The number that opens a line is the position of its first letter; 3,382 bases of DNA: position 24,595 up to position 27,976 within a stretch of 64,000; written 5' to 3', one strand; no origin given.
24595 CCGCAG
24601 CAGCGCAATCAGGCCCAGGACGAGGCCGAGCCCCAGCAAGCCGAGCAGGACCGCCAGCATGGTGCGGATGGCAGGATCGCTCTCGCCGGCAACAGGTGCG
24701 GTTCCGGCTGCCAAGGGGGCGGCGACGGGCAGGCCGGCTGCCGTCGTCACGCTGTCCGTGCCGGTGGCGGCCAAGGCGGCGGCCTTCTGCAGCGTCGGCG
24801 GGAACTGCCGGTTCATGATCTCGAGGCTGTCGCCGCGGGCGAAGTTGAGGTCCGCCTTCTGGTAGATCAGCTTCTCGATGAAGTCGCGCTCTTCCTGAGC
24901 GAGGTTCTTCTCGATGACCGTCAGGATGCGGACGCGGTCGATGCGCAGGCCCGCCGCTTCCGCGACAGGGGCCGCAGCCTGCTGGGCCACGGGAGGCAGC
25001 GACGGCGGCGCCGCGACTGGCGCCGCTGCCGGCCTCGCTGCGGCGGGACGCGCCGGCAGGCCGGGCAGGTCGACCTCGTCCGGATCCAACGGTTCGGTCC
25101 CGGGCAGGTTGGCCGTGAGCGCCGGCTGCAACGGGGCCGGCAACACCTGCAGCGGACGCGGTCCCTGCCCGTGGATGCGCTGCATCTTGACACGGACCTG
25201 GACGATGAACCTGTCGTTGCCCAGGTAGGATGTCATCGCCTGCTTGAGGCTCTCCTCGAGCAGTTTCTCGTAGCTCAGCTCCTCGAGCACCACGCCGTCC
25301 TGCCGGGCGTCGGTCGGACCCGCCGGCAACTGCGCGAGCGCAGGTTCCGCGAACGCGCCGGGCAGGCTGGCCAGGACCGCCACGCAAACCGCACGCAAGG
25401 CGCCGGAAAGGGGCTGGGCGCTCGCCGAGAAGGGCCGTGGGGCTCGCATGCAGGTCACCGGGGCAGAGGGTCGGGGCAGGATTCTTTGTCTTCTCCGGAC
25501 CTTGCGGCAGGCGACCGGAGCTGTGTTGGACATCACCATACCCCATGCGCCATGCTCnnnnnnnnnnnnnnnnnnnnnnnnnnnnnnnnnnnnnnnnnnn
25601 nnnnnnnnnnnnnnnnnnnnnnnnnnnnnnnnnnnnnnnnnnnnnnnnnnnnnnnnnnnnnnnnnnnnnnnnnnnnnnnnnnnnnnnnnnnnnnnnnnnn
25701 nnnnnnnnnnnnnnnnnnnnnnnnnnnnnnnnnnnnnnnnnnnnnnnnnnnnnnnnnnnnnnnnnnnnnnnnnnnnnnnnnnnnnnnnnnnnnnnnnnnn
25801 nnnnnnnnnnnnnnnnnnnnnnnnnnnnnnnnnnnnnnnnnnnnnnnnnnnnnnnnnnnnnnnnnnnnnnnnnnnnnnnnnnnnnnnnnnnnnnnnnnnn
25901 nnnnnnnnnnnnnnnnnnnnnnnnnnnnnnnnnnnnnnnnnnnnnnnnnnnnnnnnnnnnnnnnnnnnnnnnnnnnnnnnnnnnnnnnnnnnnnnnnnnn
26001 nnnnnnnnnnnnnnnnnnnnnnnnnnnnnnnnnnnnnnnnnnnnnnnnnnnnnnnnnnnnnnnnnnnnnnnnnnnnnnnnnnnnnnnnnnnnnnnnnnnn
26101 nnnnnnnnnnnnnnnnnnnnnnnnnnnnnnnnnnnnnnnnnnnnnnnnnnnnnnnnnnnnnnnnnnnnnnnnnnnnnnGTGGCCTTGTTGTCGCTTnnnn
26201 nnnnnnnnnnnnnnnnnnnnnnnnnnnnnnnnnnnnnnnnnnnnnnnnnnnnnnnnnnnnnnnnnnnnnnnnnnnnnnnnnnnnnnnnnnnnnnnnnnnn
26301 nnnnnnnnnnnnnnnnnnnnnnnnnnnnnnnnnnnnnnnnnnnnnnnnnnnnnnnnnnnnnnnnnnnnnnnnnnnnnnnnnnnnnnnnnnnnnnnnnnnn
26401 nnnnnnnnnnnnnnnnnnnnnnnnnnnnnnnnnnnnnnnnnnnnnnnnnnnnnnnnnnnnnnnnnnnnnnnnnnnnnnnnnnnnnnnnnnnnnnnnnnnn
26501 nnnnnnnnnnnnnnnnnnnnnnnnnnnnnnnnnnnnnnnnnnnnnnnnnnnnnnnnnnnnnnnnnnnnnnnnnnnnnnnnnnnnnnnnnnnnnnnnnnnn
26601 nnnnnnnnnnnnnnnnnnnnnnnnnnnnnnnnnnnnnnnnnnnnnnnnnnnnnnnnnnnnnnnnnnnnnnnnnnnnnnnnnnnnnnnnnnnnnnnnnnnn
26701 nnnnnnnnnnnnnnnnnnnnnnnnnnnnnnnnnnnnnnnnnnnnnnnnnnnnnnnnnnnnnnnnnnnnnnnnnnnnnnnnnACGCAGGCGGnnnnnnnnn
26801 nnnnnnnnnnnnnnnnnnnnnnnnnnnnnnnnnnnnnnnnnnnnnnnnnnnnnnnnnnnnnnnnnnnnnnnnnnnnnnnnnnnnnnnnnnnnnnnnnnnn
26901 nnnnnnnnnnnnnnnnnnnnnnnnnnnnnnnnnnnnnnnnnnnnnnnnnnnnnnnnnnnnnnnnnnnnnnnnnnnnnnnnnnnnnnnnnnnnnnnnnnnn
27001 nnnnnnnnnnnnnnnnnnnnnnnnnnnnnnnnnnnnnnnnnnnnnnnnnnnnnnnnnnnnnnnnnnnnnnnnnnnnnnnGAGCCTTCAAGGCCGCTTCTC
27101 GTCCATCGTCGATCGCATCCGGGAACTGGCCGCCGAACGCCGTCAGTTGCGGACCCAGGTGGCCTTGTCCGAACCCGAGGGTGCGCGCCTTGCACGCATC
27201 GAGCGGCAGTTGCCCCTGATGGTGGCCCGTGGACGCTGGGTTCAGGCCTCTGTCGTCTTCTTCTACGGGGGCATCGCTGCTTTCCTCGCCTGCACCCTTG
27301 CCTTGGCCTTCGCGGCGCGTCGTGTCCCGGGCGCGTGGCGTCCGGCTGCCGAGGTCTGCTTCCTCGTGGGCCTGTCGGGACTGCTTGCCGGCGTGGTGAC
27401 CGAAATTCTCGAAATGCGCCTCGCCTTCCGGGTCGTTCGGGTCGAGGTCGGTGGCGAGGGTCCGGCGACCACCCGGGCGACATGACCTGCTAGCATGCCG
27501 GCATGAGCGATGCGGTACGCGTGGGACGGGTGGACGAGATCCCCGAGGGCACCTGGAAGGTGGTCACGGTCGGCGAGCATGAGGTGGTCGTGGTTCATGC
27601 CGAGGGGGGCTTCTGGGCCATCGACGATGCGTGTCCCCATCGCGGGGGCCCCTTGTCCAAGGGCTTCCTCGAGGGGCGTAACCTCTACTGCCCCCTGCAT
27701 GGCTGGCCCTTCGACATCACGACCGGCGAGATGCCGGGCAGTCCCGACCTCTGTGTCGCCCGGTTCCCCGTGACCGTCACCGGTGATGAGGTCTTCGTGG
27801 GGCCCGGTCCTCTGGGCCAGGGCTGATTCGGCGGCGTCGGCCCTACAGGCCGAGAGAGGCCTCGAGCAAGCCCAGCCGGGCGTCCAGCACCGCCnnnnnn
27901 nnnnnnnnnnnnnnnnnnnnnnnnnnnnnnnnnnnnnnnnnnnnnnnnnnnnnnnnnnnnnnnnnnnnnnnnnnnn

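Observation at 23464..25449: Single polypeptide that looks like a mini-FliF fused to FliG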

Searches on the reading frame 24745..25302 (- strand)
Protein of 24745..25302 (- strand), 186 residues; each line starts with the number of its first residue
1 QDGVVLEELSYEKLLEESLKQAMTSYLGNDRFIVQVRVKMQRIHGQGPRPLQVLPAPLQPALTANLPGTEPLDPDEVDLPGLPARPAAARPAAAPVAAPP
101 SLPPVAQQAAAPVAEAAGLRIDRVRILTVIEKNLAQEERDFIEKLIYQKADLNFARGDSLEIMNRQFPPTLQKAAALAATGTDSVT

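Call 60: search_solved_structures(query=A4, max_evalue=10, show_alignments=3)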
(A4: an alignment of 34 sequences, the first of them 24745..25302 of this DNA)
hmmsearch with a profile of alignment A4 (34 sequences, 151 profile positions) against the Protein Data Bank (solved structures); distinct sequences matched with E-value up to 10: 7.
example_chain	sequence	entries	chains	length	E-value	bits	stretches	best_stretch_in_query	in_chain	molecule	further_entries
8z5s_AA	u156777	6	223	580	5.5e-05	26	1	102-144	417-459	Flagellar M-ring protein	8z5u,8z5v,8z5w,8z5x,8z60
8z4d_1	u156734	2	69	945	0.00018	24.3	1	102-144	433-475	Flagellar M-ring protein,Flagellar motor switch protein FliG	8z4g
9yh6_Oj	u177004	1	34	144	0.00024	24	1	5-136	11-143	FliF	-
12dr_A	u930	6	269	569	0.00092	22.1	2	5-50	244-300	Flagellar M-ring protein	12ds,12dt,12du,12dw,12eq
9ydx_Aa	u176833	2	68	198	0.016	18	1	102-136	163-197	Flagellar M-ring protein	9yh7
6scn_A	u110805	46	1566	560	0.28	14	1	90-139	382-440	Flagellar M-ring protein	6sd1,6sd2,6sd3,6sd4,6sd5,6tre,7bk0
8u0k_A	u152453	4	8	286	1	12.2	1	3-32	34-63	Isopentenyl phosphate kinase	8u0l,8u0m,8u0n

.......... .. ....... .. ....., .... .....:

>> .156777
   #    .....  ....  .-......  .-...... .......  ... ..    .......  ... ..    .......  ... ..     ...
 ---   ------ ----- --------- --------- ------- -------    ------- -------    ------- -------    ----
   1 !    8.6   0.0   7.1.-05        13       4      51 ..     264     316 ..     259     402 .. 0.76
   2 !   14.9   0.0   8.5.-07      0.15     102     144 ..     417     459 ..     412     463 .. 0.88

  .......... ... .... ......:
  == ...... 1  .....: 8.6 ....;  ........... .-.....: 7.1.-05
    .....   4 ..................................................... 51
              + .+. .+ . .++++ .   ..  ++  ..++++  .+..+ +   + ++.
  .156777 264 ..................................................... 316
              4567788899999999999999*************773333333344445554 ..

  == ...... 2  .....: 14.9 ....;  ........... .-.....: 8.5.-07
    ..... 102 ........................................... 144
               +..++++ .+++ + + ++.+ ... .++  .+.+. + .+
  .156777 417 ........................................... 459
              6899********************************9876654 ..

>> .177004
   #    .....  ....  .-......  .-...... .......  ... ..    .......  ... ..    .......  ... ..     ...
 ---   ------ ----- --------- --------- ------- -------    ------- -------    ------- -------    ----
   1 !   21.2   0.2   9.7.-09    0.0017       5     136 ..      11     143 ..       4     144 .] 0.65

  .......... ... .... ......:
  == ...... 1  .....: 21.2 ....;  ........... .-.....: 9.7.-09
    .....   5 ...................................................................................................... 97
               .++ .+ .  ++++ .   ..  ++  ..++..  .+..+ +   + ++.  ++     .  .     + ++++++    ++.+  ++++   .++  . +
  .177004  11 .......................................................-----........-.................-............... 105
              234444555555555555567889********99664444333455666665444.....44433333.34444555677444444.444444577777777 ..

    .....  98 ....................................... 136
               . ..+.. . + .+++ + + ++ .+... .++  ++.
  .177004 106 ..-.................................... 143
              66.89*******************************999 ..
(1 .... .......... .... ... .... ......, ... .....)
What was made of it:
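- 25174..25299 (-): aa 51-92: RBM3a, helix plus strand (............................). Aligns with Vibrio FliF 264-316 (call 60).
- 24802..24951 (-): aa 167-216: RBM3b, strand-helix-strand with the RGD motif (................). Aligns with Vibrio FliF 417-459 (call 60).
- On FliF (flagellar MS-ring protein): PDB profile hits are only FliF, with RBM3a and RBM3b collinear (call 60).
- Closest known: RBM rings of injectisomes and sporulation channels. Different: Sequence similarity here is specifically to FliF RBM3 (call 60).
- the family profile finds only FliF in the PDB (call 60);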

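Call 65: predict_structure(alignment_id=A4)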
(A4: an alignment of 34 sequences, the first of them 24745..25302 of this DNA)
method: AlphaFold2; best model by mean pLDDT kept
length: 186 residues; sequences in the alignment: 34
mean_pLDDT: 73.5   pTM: 0.51
mean pLDDT of the five models: 73.5, 72.8, 72.7, 72.5, 66.0
residues with pLDDT >= 90: 54; 70-90: 45; 50-70: 73; < 50: 14
segments of 3 or more residues with pLDDT < 50: 61-65, 67-69, 184-186
pLDDT, mean of each block of 10 residues (from residue 1): 83 94 86 92 69 57 48 55 54 64 63 65 93 88 91 91 83 63 51
secondary structure, 60 per line:
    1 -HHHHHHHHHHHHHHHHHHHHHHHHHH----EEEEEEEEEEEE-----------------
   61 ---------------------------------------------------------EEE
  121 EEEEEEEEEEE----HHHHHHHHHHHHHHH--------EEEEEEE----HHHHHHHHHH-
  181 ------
elements in order: H2-27 E32-43 E118-131 H136-150 E159-165 H170-179
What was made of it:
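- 25174..25299 (-): AF2 helix 51-76 and strand 81-92, pLDDT 83-94 (call 65).
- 24952..25173 (-): aa 93-166: Pro/Ala-rich insertion at the position of the FliF beta-collar, with the invariant LPGLP motif (aa 128-132, nt 25054-25068). Predicted disordered, pLDDT 48-65 (call 65).
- On FliF (flagellar MS-ring protein): The AF2 core has pLDDT 83-94 (call 65). At that position there is a Pro/Ala-rich segment predicted to be disordered, carrying LPGLP (call 65).
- the AF2 model has an alpha-beta-beta-alpha-beta core (call 65);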

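Call 68: fold_search(model_id=the predicted structure, library=pdb)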
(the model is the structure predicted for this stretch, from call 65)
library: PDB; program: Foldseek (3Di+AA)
matches with E <= 10: 671; with E <= 0.001: 18
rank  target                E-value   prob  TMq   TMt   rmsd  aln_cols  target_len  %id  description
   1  8zds_A                3.5e-05  1.00  0.44  0.32  13.9       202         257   16  Structure of the Salmonella flagellar MS-ring with C11 symmetry applied (released 2025-01-01)
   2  7bk0_B                5.3e-05  1.00  0.44  0.33  13.6       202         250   13  Salmonella FliF ring (34mer) in intact basal body - C1 (released 2021-05-05)
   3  8t8p_A                5.3e-05  1.00  0.44  0.33  16.9       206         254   14  33-mer FliF MS-ring from Salmonella (released 2024-02-28)
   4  6sd1_A                5.6e-05  1.00  0.43  0.53  10.8       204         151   14  Structure of the RBM3/collar region of the Salmonella flagella MS-ring protein FliF with 33-fold symmetry applied (released 2020-03-18)
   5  6scn_K                6.9e-05  1.00  0.44  0.52  18.3       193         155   15  33mer structure of the Salmonella flagella MS-ring protein FliF (released 2020-03-18)
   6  8ftf_A                6.9e-05  1.00  0.43  0.48  16.3       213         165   14  CryoEM strucutre of 33-mer RBM3 of the Salmonella MS-ring (released 2023-05-31)
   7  8zds_B                7.4e-05  1.00  0.44  0.27  14.0       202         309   16  Structure of the Salmonella flagellar MS-ring with C11 symmetry applied (released 2025-01-01)
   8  8z5v_A                7.4e-05  1.00  0.39  0.48  17.1       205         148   12  Cryo-EM structure of the MS ring (C34) within the polar flagellar motor (released 2025-10-22)
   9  7cg7_A                7.9e-05  1.00  0.40  0.49  19.2       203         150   10  Cryo-EM structure of the flagellar MS ring with C34 symmetry from Salmonella (released 2021-04-28)
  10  9a67_A                7.9e-05  1.00  0.39  0.14  33.1       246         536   10  Integrative model of FLIF-YLXF by crosslinking MS and deep learning (released 2024-09-18)
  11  6scn_A                8.5e-05  1.00  0.43  0.33  18.3       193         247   15  33mer structure of the Salmonella flagella MS-ring protein FliF (released 2020-03-18)
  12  8t8p_AA               8.5e-05  1.00  0.42  0.26  17.8       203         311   15  33-mer FliF MS-ring from Salmonella (released 2024-02-28)
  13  8zdt_A                9.7e-05  1.00  0.44  0.52  10.9       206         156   14  Structure of the RBM3 ring of Salmonella flagellar MS-ring protein FliF with C33 symmetry applied (released 2025-01-01)
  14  7d84_A                1.1e-04  1.00  0.43  0.50  18.1       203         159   14  34-fold symmetry Salmonella S ring formed by full-length FliF (released 2021-05-19)
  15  8z4d_1                1.3e-04  1.00  0.37  0.46  18.3       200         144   12  Structure of the S-ring region of the Vibrio flagellar MS-ring protein FliF with 34-fold symmetry applied (released 2024-09-04)
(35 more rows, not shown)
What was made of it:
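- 25174..25299 (-): Foldseek hits to FliF RBM3 (call 68).
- On FliF (flagellar MS-ring protein): The top 18 Foldseek hits are FliF RBM3, E 3.5e-5 to 5.7e-4 (call 68).
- Closest known: RBM rings of injectisomes and sporulation channels. Same: PrgK is Foldseek hit number 19 (call 68).
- Checked: They are the two halves of a single one (RBM3), split by the linker (calls 60, 65, 68).
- the top 18 Foldseek hits are all FliF RBM3 (call 68); RBM3 is a ring-building motif, and its fold is retained with high confidence (calls 65, 68).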

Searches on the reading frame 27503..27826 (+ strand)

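Call 10: search_protein_families(library=pfam, proteins=[window:27503-27826:+], max_evalue=0.001)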
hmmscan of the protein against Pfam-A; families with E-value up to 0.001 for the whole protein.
window:27503-27826:+ (107 aa): 3 families
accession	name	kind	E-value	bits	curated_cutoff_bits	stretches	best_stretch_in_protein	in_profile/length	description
PF00355.32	Rieske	-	4.2e-19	68.7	20.3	1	5-83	3-81/88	Rieske [2Fe-2S] domain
PF13806.12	Rieske_2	-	1.7e-11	44.4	27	1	6-99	4-103/104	Rieske-like [2Fe-2S] domain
PF22543.2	Rieske_4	-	3.4e-08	34.2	28.4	1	5-76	1-76/119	Soluble Rieske-type ferredoxin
